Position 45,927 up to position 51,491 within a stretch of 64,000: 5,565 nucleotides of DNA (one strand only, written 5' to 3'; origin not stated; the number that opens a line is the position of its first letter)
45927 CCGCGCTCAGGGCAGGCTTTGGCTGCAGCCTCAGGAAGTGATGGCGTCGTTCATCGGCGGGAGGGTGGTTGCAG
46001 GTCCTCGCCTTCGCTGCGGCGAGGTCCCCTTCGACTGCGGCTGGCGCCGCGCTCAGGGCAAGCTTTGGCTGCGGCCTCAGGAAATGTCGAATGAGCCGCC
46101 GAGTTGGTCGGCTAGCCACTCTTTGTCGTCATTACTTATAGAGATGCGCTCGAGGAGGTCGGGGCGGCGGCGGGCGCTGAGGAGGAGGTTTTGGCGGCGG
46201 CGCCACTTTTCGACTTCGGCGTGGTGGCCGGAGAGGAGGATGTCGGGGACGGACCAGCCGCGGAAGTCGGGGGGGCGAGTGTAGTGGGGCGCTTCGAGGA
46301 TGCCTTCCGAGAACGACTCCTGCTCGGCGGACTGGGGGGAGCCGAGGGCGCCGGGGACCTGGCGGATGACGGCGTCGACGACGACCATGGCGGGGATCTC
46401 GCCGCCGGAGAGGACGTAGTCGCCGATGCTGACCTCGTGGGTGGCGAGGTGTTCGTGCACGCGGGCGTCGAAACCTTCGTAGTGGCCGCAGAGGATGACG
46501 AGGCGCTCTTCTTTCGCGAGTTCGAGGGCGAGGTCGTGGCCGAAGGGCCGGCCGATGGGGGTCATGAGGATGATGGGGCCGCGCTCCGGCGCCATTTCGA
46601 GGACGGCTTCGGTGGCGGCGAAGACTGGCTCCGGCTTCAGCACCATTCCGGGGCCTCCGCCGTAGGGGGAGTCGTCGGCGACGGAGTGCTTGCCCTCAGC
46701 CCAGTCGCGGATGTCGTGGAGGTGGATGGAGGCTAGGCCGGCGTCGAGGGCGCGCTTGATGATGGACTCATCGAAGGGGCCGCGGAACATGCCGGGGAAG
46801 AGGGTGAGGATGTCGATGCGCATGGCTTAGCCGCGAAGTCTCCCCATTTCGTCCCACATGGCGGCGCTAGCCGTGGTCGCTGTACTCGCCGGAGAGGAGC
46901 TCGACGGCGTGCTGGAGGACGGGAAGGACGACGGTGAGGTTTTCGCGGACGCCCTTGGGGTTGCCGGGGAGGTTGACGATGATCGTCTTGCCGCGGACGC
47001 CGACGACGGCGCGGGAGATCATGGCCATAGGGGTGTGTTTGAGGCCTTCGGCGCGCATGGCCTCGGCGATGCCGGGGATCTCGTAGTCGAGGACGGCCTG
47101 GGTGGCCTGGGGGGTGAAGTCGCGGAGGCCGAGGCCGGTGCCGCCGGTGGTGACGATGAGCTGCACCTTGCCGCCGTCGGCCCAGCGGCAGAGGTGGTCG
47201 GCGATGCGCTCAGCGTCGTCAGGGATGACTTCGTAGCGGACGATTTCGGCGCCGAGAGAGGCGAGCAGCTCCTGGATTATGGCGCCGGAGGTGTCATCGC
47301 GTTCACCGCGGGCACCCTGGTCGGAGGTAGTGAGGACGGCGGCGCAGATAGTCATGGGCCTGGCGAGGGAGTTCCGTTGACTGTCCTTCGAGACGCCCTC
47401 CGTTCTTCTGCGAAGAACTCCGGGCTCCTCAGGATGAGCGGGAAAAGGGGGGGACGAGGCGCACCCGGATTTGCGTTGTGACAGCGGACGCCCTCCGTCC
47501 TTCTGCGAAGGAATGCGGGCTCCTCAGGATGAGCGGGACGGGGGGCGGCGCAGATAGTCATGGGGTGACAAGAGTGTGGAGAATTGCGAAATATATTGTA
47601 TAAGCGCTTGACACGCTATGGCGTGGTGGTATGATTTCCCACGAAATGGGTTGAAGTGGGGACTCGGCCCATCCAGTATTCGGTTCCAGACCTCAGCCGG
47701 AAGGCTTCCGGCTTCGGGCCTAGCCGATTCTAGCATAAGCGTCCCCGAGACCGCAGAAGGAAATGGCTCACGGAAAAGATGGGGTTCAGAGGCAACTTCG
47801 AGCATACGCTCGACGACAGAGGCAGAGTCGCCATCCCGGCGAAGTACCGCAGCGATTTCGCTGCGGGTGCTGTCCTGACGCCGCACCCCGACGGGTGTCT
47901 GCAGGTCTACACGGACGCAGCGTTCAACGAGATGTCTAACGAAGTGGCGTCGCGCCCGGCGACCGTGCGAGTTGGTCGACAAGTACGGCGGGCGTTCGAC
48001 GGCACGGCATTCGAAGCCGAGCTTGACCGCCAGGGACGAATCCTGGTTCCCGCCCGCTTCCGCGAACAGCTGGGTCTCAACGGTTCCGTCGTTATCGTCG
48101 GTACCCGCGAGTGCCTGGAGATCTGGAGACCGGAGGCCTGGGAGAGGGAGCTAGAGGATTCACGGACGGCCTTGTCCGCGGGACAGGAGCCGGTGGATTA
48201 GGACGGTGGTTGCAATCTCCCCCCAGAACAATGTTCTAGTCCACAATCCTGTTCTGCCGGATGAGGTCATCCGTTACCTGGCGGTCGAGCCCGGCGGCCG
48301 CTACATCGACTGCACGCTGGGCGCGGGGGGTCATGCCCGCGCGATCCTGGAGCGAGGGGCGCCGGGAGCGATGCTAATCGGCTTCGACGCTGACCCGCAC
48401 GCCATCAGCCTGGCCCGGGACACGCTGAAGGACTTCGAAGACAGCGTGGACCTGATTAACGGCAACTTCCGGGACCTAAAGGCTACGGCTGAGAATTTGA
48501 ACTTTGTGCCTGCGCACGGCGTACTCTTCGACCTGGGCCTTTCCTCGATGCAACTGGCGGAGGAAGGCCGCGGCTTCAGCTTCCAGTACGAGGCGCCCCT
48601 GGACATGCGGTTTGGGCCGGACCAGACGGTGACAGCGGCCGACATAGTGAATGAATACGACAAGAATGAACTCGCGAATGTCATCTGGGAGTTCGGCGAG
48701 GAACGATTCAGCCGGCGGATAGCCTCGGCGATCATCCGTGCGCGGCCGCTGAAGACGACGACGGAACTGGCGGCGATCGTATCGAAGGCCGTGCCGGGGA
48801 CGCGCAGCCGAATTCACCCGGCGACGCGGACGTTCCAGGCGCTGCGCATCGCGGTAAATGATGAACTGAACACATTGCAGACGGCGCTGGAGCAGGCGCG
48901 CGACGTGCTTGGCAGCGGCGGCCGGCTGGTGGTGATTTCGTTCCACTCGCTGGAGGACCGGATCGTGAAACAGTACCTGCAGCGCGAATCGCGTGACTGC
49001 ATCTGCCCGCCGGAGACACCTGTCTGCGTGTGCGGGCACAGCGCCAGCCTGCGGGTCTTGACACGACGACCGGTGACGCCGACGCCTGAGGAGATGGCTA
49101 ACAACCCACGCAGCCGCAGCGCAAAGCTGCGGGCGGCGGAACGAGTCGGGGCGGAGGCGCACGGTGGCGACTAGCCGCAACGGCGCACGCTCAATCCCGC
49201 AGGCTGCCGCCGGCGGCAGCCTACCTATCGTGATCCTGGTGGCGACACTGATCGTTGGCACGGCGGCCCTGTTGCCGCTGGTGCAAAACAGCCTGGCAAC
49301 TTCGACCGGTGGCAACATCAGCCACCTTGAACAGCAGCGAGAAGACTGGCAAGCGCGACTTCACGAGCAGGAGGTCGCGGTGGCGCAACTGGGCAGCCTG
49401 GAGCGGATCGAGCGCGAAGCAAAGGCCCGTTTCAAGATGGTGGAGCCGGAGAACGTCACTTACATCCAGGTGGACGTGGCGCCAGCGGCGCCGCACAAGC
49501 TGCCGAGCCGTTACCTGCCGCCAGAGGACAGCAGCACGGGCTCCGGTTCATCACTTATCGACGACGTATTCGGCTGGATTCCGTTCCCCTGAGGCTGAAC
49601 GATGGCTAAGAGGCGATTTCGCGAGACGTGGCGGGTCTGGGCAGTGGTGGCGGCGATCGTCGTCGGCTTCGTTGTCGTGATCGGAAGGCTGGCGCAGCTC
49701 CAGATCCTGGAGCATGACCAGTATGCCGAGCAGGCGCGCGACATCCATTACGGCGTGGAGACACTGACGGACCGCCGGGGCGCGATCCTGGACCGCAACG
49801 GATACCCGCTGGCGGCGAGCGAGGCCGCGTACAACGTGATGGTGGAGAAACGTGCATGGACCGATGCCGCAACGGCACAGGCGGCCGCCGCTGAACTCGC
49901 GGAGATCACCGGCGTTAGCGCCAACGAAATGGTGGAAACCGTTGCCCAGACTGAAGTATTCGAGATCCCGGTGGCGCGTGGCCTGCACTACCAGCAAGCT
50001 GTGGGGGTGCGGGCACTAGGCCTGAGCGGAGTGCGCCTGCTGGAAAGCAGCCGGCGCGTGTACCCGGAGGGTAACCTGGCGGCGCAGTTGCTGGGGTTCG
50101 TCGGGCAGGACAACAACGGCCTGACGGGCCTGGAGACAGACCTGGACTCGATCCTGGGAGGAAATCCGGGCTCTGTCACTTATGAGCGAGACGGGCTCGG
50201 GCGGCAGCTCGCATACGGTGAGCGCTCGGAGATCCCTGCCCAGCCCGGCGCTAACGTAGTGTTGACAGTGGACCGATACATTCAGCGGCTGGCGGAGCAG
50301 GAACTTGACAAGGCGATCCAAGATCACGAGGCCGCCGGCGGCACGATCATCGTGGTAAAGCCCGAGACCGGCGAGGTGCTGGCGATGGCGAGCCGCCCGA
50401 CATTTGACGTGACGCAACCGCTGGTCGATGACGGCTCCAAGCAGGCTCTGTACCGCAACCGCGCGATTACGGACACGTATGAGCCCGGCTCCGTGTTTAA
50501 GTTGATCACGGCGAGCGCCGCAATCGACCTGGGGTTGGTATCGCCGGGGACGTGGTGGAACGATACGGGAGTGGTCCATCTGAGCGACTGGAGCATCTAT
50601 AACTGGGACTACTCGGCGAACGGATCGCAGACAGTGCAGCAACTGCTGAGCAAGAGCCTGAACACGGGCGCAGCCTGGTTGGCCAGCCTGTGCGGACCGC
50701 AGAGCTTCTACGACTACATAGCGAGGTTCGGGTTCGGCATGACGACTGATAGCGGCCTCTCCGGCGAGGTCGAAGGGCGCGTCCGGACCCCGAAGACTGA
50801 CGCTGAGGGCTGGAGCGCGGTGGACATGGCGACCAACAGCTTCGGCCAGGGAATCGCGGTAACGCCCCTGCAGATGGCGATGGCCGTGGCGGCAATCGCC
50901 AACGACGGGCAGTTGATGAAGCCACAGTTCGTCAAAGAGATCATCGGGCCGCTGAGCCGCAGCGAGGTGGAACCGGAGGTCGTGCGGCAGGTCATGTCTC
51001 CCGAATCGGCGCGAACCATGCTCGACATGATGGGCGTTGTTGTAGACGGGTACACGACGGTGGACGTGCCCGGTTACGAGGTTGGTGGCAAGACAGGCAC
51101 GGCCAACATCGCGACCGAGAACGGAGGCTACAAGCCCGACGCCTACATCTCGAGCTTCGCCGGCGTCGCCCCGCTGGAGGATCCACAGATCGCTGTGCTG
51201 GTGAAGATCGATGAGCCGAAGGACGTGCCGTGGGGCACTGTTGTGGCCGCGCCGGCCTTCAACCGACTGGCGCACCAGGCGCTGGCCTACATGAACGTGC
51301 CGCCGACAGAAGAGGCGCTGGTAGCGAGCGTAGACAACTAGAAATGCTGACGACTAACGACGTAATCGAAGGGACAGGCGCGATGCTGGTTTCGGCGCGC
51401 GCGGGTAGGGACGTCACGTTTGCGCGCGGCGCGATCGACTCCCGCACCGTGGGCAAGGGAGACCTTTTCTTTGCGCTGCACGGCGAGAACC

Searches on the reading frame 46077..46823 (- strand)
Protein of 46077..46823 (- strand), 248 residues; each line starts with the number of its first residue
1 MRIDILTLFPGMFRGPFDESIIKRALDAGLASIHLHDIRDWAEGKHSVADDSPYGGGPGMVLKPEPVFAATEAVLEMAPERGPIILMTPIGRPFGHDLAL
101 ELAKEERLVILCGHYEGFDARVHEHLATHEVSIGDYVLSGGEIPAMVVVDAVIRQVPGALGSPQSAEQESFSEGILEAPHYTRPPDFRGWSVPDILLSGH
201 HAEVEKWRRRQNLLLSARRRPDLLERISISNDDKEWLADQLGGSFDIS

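Call 78: search_protein_families(library=pfam, proteins=[window:46077-46823:-], max_evalue=0.0001)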
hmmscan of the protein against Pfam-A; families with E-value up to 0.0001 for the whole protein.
window:46077-46823:- (248 aa): 1 family
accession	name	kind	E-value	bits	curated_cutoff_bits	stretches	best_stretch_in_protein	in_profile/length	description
PF01746.26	tRNA_m1G_MT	-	5.1e-59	199.7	27.3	1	23-221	2-195/195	tRNA (Guanine-1)-methyltransferase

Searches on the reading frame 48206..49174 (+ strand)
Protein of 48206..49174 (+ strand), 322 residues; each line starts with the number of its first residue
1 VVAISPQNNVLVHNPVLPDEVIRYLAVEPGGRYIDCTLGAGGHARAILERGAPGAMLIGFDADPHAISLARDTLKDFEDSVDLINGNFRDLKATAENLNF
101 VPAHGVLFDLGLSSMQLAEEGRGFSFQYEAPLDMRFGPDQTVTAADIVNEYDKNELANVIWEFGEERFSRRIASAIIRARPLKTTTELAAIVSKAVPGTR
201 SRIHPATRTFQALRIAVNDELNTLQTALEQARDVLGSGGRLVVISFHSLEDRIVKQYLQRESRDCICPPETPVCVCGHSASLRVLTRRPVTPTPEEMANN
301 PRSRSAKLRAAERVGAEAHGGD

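Call 78: search_protein_families(library=pfam, proteins=[window:48206-49174:+], max_evalue=0.0001)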
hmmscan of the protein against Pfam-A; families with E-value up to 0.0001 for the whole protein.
window:48206-49174:+ (322 aa): 3 families
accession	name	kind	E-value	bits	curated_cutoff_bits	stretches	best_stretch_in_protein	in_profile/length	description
PF01795.25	Methyltransf_5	-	4.4e-114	381.6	27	1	12-313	3-308/309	MraW methylase family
PF13847.12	Methyltransf_31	-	2.6e-05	24.4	27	0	29-107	3-84/145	Methyltransferase domain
PF13649.12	Methyltransf_25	-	5.4e-05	24.2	27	0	35-106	3-73/97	Methyltransferase domain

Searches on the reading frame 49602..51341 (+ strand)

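Call 78: search_protein_families(library=pfam, proteins=[window:49602-51341:+], max_evalue=0.0001)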
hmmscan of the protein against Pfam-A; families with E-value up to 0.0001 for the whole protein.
window:49602-51341:+ (579 aa): 2 families
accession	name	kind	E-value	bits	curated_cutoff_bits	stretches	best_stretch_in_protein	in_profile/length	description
PF00905.27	Transpeptidase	-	1.2e-75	254.9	22.1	1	247-556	1-297/299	Penicillin binding protein transpeptidase domain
PF03717.20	PBP_dimer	-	2.8e-18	67.4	24.4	1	58-203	5-176/180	Penicillin-binding Protein dimerisation domain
